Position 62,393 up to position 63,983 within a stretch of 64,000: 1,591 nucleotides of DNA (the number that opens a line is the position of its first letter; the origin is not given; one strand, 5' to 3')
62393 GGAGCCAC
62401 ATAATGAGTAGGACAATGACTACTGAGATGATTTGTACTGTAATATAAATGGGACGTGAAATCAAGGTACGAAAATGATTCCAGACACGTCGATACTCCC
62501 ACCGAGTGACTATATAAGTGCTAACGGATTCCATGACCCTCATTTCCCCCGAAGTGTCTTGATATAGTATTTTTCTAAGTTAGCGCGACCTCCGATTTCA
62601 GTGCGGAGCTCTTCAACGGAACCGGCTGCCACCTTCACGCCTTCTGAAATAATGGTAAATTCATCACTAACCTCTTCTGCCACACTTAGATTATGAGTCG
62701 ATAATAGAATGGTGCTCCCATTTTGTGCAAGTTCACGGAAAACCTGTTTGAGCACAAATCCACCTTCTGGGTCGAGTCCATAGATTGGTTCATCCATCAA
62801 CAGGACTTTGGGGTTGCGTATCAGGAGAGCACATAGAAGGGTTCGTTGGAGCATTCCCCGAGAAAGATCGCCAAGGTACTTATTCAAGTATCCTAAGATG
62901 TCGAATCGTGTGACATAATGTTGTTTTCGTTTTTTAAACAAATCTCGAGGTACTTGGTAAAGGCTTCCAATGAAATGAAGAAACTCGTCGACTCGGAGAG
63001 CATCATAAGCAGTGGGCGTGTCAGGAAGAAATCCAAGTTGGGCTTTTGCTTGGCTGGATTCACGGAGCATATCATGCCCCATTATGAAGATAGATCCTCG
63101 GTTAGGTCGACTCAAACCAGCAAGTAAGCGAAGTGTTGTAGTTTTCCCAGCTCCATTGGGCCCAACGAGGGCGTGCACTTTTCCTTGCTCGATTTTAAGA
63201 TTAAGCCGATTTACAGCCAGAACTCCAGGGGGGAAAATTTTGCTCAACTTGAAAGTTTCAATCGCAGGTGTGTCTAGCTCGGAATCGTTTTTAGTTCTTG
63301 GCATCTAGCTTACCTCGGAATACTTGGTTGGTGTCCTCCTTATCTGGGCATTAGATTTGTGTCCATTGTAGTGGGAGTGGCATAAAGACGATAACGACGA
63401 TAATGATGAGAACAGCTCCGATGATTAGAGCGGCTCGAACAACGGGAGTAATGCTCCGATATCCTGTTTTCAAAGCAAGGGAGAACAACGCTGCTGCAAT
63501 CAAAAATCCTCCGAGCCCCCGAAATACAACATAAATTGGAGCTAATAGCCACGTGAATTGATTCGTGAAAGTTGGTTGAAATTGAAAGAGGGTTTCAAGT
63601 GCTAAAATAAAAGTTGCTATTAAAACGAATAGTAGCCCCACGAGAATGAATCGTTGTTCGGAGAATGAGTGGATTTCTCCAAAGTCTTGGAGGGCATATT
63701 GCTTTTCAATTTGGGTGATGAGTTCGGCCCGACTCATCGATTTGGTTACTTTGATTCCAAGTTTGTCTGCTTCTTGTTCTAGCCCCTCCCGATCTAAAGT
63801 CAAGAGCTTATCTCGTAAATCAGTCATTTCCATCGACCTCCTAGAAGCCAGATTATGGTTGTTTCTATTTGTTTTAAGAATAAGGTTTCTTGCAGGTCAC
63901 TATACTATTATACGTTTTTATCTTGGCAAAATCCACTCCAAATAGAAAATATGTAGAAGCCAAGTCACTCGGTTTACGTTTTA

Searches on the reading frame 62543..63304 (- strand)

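Call 5: search_protein_families(library=pfam, proteins=[window:62543-63304:-], max_evalue=0.1)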
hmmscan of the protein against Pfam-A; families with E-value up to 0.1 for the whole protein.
window:62543-63304:- (254 aa): 17 families
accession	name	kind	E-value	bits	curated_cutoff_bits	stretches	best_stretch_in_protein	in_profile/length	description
PF00005.33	ABC_tran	-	1.6e-27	97.2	25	1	32-174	2-136/137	ABC transporter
PF13304.12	AAA_21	-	1.7e-13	51.8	27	2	142-208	233-302/304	AAA domain, putative AbiEii toxin, Type IV TA system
PF00448.28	SRP54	-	3.7e-05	23.9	22.7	1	43-85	3-45/196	SRP54-type protein, GTPase domain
PF13166.12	AAA_13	-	0.00019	20.7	36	0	162-217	524-582/713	AAA domain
PF13175.12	AAA_15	-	0.00032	20.9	32.1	0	43-66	25-48/374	AAA ATPase domain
PF13604.12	AAA_30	-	0.00084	19.6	27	1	41-72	18-49/191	AAA domain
PF25199.1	nSTAND_NTPase5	-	0.003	17.9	34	1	39-127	39-124/145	Novel STAND NTPase 5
PF13514.12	AAA_27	-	0.003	17.6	22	1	32-62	17-47/206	AAA domain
PF13401.12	AAA_22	-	0.0079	17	27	1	41-65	5-29/130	AAA domain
PF06414.18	Zeta_toxin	-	0.028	14.3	22.3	1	40-82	15-56/199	Zeta toxin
PF00004.35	AAA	-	0.038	14.9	21.2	0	46-80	3-35/131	ATPase family associated with various cellular activities (AAA)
PF01695.23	IstB_IS21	-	0.045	13.7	24.1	0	149-207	141-197/238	IstB-like ATP binding protein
PF13555.12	AAA_29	-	0.062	13.5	27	0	37-58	18-39/61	P-loop containing region of AAA domain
PF13476.12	AAA_23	-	0.076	14.1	27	0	43-60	21-38/201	AAA domain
PF13173.12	AAA_14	-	0.082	13.4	27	0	42-86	3-46/129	AAA domain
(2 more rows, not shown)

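Call 6: search_protein_families(library=ncbifam, proteins=[window:62543-63304:-], max_evalue=0.1)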
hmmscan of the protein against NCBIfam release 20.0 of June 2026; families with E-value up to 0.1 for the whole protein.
window:62543-63304:- (254 aa): 197 families (the best 25 are shown)
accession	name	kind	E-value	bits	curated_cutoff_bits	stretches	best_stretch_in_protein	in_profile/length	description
TIGR01188.1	drrA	subfamily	6.2e-57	193.2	312.45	1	28-241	6-219/302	daunorubicin resistance ABC transporter, ATP-binding protein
TIGR03522.1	GldA_ABC_ATP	equivalog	1e-44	153.2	402.6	1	18-235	6-221/301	gliding motility-associated ABC transporter ATP-binding subunit GldA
NF010060.0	PRK13537.1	equivalog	4.8e-38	130.8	521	1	10-238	11-239/314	nodulation factor ABC transporter ATP-binding protein NodI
TIGR03740.1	galliderm_ABC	subfamily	7.7e-38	130.4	309.75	1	17-226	3-204/223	lantibiotic protection ABC transporter ATP-binding subunit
NF033858.1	ABC2_perm_RbbA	equivalog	6.3e-37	126.9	1050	1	7-252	259-502/909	ribosome-associated ATPase/putative transporter RbbA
TIGR03864.1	PQQ_ABC_ATP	hypoth_equivalog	4.7e-36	124.4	302.25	1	28-248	14-233/236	ABC transporter, ATP-binding subunit, PQQ-dependent alcohol dehydrogenase system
NF010059.0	PRK13536.1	equivalog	3.6e-32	111.5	549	1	9-245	38-273/342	nodulation factor ABC transporter ATP-binding protein NodI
TIGR00968.1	3a0106s01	subfamily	1.2e-31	110.1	342.75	1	28-235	13-220/237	sulfate ABC transporter ATP-binding protein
NF047930.1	ABC_ATP_B6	equivalog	1.2e-31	109.9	670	1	15-235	3-225/510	putative B6 ABC transporter ATP-binding protein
TIGR01288.1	nodI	equivalog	2e-31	109.1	424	1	14-244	4-233/303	nodulation factor ABC transporter ATP-binding protein NodI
NF008513.0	PRK11432.1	equivalog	2.1e-31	109.1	496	1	30-234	21-225/351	ferric ABC transporter ATP-binding protein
TIGR04406.1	LPS_export_lptB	equivalog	2.5e-31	108.8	240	1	30-234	16-223/239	LPS export ABC transporter ATP-binding protein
TIGR03411.1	urea_trans_UrtD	equivalog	4.9e-30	105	304.1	1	27-235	14-231/242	urea ABC transporter ATP-binding protein UrtD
TIGR03410.1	urea_trans_UrtE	equivalog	1.2e-29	103.5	285.8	1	31-235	16-221/230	urea ABC transporter ATP-binding subunit UrtE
NF040873.1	AztA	equivalog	1.1e-28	100.1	220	1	29-213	6-186/191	zinc ABC transporter ATP-binding protein AztA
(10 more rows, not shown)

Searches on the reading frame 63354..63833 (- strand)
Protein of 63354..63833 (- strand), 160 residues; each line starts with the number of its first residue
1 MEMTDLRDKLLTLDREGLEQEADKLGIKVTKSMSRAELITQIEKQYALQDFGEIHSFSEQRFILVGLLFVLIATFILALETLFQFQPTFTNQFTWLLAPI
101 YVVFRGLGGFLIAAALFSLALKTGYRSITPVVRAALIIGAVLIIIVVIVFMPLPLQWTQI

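Call 5: search_protein_families(library=pfam, proteins=[window:63354-63833:-], max_evalue=0.1)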
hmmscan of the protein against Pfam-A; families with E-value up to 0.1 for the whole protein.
window:63354-63833:- (160 aa): 2 families
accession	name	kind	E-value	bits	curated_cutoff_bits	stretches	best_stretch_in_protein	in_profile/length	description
PF07498.18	Rho_N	-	0.01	16.2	24.9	1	19-49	11-41/43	Rho termination factor, N-terminal domain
PF06703.16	SPC25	-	0.027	14.6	24.3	1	50-106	18-71/159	Microsomal signal peptidase 25 kDa subunit (SPC25)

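Call 6: search_protein_families(library=ncbifam, proteins=[window:63354-63833:-], max_evalue=0.1)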
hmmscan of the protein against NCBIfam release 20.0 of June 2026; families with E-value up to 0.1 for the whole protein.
window:63354-63833:- (160 aa): 2 families
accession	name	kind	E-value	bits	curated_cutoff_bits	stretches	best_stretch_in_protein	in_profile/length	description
NF040845.1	lmo0850_fam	equivalog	0.01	15.5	27.5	1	24-40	15-31/34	Lmo0850 family protein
NF041559.1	BTH_I2691_fam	subfamily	0.073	11.6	150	1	61-156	734-826/858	T6SS effector BTH_I2691 family protein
